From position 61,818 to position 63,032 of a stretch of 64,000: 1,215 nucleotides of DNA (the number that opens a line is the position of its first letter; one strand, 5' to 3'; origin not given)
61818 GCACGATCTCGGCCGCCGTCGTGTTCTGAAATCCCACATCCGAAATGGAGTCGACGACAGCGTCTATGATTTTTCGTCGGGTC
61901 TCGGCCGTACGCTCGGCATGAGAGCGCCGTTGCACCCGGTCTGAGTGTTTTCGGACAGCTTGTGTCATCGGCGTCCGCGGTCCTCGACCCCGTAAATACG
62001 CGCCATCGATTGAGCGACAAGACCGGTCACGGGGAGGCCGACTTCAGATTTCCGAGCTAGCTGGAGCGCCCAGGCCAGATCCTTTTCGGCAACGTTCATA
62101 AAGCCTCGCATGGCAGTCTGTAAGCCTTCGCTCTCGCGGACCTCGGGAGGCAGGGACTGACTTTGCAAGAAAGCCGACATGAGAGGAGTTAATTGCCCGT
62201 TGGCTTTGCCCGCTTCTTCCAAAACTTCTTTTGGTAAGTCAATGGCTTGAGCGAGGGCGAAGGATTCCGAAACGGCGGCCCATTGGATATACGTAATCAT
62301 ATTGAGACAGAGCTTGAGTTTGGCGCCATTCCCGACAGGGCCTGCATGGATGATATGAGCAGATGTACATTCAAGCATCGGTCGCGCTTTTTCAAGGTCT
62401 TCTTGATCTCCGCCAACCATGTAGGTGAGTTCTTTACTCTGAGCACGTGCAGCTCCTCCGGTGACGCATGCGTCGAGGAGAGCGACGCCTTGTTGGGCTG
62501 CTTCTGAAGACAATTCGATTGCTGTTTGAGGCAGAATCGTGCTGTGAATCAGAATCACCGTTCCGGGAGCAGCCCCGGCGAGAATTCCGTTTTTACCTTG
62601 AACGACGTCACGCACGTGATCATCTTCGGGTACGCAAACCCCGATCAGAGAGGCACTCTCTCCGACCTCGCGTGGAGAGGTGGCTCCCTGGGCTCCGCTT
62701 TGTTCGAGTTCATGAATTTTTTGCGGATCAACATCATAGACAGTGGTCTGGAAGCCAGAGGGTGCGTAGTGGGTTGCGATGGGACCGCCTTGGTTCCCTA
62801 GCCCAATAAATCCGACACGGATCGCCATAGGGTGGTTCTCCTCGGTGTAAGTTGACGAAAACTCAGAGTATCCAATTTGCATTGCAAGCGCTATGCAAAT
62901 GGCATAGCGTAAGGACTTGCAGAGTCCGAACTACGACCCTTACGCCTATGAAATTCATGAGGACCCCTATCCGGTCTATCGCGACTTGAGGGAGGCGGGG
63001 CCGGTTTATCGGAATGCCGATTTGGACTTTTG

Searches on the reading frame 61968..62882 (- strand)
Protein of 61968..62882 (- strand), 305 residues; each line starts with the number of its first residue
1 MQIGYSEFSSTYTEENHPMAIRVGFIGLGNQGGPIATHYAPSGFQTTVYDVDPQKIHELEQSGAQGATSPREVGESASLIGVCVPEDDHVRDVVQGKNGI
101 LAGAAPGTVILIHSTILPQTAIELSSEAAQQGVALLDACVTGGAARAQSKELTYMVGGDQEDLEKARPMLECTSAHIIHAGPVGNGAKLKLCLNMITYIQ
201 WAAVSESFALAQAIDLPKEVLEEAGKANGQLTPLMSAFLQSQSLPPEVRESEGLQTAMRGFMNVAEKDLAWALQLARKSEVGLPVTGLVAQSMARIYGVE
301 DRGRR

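Call 54: search_protein_families(library=ncbifam, proteins=[window:61968-62882:-], max_evalue=1e-10)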
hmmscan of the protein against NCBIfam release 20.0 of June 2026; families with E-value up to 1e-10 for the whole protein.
window:61968-62882:- (305 aa): 8 families
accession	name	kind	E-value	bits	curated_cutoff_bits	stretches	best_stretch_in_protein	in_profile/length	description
TIGR01692.1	HIBADH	equivalog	2.4e-48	165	291.6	1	25-285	1-259/288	3-hydroxyisobutyrate dehydrogenase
NF008592.0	PRK11559.1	equivalog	6.1e-46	157.1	397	1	19-294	1-267/296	2-hydroxy-3-oxopropionate reductase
TIGR01505.1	tartro_sem_red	equivalog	2e-44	152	340.75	1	22-295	1-265/291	2-hydroxy-3-oxopropionate reductase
NF012005.0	PRK15461.1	equivalog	3.8e-40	137.9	348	1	23-293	4-265/298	sulfolactaldehyde 3-reductase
NF043037.1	ThreonDh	equivalog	3.9e-35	121.7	350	1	21-223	3-206/297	L-threonate dehydrogenase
NF011633.0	PRK15059.1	equivalog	4e-26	91.9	451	1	22-287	2-257/292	2-hydroxy-3-oxopropionate reductase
NF007161.0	PRK09599.1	subfamily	1.3e-19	70.5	271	1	22-213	2-196/302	NADP-dependent phosphogluconate dehydrogenase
TIGR00872.1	gnd_rel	equivalog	1.9e-17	63.5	297.2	1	22-212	2-193/299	phosphogluconate dehydrogenase (NAD(+)-dependent, decarboxylating)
